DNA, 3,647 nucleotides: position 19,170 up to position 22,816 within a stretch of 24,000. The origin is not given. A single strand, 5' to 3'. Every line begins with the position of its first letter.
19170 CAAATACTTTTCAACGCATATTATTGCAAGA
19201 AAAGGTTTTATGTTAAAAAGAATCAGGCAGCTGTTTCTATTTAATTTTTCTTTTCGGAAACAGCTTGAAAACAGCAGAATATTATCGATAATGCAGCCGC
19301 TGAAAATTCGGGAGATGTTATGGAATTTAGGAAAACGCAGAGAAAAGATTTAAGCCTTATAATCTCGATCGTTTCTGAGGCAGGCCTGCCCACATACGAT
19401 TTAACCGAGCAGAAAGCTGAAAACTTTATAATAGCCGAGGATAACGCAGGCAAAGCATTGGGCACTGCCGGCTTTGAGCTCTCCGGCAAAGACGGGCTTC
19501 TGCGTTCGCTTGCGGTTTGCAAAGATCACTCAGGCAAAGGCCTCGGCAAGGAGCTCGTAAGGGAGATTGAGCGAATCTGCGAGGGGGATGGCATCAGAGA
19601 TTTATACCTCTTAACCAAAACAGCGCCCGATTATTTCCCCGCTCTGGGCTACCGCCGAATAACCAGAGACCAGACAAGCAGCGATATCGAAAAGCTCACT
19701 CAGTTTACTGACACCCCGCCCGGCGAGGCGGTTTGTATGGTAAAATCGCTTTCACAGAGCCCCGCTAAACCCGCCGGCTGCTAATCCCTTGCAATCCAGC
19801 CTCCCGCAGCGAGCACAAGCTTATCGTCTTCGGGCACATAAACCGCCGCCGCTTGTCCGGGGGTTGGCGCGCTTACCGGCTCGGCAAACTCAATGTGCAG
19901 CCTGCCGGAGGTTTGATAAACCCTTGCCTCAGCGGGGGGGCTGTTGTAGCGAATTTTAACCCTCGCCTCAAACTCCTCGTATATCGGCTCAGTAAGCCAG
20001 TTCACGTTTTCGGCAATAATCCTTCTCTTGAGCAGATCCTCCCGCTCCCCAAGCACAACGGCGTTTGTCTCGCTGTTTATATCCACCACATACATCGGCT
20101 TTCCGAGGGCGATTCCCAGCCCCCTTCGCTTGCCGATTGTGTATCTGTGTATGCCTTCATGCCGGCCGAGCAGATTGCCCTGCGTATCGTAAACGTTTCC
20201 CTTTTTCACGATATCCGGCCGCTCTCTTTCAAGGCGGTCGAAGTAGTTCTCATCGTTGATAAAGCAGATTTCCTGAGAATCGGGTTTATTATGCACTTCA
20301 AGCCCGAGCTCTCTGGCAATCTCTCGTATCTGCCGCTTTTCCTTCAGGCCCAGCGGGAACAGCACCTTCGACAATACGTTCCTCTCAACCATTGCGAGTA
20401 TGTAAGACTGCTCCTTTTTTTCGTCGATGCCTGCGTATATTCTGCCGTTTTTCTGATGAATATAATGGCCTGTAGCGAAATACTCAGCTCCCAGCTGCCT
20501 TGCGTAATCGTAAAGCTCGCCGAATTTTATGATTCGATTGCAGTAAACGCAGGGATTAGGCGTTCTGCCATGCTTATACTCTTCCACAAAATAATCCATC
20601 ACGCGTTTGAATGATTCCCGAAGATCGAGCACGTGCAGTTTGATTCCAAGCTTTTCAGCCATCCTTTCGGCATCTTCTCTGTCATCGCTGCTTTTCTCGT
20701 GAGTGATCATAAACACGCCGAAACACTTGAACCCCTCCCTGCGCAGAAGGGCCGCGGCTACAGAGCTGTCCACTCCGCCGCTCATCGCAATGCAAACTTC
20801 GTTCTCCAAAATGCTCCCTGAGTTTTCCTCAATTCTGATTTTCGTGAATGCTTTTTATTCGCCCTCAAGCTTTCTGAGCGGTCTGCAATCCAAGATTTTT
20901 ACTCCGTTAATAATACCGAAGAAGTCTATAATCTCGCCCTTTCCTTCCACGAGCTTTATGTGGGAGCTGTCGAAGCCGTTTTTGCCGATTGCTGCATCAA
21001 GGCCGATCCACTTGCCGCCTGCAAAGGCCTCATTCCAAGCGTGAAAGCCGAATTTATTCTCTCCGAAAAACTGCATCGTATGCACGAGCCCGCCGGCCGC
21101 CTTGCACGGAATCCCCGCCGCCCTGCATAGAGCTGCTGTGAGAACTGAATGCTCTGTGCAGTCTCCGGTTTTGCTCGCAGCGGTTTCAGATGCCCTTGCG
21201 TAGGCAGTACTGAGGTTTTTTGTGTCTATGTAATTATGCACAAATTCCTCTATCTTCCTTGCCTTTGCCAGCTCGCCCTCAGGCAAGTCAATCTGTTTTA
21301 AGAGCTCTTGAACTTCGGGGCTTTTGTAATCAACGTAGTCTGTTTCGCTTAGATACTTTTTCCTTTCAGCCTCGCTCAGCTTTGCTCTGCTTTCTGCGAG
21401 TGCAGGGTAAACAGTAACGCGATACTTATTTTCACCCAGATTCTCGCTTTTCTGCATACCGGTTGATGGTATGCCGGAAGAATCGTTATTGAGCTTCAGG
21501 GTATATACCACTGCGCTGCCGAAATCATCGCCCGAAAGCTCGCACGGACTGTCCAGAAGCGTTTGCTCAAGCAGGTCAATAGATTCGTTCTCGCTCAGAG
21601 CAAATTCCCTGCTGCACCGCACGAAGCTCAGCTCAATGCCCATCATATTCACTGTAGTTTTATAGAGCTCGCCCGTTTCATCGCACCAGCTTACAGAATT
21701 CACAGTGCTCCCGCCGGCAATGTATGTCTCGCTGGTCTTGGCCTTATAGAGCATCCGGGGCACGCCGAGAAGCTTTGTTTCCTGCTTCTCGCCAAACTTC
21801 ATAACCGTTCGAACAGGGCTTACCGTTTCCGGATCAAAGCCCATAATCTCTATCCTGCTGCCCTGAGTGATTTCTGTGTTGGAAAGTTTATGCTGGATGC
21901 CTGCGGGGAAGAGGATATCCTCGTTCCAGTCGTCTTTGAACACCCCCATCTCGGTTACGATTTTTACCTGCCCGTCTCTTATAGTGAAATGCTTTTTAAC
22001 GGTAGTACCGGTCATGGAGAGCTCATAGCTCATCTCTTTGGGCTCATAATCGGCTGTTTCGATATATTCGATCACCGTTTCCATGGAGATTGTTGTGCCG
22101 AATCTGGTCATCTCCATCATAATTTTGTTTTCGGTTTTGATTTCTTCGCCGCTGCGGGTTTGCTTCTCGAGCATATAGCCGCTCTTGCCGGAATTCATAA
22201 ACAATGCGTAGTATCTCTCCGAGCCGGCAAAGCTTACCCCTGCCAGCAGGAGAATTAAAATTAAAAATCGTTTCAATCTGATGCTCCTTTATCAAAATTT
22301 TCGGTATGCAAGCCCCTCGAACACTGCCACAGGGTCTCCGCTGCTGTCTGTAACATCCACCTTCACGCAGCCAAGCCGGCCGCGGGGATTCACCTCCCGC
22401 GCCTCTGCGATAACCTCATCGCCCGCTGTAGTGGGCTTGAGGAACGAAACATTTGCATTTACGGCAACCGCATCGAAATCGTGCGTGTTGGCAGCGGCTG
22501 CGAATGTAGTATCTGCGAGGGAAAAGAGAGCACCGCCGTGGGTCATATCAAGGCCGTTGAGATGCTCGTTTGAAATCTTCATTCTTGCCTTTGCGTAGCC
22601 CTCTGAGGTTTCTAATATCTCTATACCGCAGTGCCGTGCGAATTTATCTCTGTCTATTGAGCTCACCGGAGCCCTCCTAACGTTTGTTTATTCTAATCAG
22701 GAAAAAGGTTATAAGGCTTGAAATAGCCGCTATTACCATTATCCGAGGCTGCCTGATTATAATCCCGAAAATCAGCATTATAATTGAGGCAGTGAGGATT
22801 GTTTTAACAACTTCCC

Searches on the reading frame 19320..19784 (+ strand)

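Call 43: search_protein_families(library=pfam, proteins=[window:19320-19784:+])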
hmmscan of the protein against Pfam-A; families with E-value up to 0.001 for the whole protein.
window:19320-19784:+ (154 aa): 3 families
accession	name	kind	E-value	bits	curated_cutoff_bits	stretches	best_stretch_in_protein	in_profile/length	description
PF00583.31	Acetyltransf_1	-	2.8e-10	40.9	20.7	1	28-108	27-107/116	Acetyltransferase (GNAT) family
PF13508.13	Acetyltransf_7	-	6.7e-10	39.7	27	1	34-112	3-83/84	Acetyltransferase (GNAT) domain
PF13673.13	Acetyltransf_10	-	2.7e-05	24.6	23.6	1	31-123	28-119/128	Acetyltransferase (GNAT) domain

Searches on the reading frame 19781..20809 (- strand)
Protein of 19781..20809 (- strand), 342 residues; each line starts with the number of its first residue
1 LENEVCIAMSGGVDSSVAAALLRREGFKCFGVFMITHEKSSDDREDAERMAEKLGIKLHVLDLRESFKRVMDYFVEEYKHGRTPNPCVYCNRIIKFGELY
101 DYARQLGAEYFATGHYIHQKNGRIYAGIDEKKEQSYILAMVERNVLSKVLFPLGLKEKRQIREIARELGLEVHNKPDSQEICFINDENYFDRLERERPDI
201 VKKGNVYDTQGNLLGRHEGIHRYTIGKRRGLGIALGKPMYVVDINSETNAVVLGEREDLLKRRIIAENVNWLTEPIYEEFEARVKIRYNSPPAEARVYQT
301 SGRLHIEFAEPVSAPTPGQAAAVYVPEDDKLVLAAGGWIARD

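Call 43: search_protein_families(library=pfam, proteins=[window:19781-20809:-])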
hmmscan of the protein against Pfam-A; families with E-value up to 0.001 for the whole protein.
window:19781-20809:- (342 aa): 12 families
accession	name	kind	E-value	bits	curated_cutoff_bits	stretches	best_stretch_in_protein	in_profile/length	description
PF03054.22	tRNA_Me_trans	-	2.4e-62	210.7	20.6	1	4-185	2-201/202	tRNA methyl transferase HUP domain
PF20259.3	tRNA_Me_trans_M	-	1.9e-18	66.2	27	1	201-254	10-65/66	tRNA methyl transferase PRC-barrel domain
PF20258.4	tRNA_Me_trans_C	-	2.6e-13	50.5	20.6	1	262-332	2-71/77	Aminomethyltransferase beta-barrel domain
PF02540.23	NAD_synthase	-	1.7e-09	37.6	21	1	4-114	20-128/242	NAD synthase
PF00733.27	Asn_synthase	-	6.5e-09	36.3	21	1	4-65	19-81/354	Asparagine synthase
PF06508.19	QueC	-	3.2e-07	30.5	22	1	7-174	4-179/210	Queuosine biosynthesis protein QueC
PF01507.26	PAPS_reduct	-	2.9e-06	27.8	22.5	1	5-128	2-121/175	Phosphoadenosine phosphosulfate reductase domain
PF01171.26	ATP_bind_3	-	4.3e-06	27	27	1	5-171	2-162/182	PP-loop family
PF02568.20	ThiI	-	8.1e-06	26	20.5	1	4-170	5-161/197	Thiamine biosynthesis protein (ThiI)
PF24167.1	DUF7411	-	9.1e-05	22.5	28.7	1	4-68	2-63/194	Family of unknown function (DUF7411)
PF00764.25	Arginosuc_synth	-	0.00046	20.7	27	1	5-69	2-67/162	Arginosuccinate synthase N-terminal HUP domain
PF00533.33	BRCT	-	0.00086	19.9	21.3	0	156-195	19-52/78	BRCA1 C Terminus (BRCT) domain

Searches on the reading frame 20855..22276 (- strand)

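Call 43: search_protein_families(library=pfam, proteins=[window:20855-22276:-])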
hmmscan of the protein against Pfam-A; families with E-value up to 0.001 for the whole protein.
window:20855-22276:- (473 aa): 2 families
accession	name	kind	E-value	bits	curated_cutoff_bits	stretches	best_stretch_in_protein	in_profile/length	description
PF01841.26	Transglut_core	-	1.2e-17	64.6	23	1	330-428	9-108/108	Transglutaminase-like superfamily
PF13471.12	Transglut_core3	-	8.2e-06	26.2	26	1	350-425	36-103/117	Transglutaminase-like superfamily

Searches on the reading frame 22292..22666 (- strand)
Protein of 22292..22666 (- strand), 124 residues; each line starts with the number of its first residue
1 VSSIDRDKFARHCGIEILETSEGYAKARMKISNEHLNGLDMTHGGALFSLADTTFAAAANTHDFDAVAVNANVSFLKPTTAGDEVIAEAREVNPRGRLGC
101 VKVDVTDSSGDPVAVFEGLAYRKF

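Call 43: search_protein_families(library=pfam, proteins=[window:22292-22666:-])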
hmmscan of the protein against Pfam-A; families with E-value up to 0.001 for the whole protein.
window:22292-22666:- (124 aa): 3 families
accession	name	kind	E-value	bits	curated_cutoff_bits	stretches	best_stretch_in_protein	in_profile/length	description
PF03061.28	4HBT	-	7.1e-14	52.3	20.6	1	42-111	4-76/79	Thioesterase superfamily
PF14539.12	DUF4442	-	2.1e-05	25.2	25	1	14-114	20-124/132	Domain of unknown function (DUF4442)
PF20789.3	4HBT_3C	-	9.1e-05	23.1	24.1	1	27-115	48-133/140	Acyl-CoA thioesterase C-terminal domain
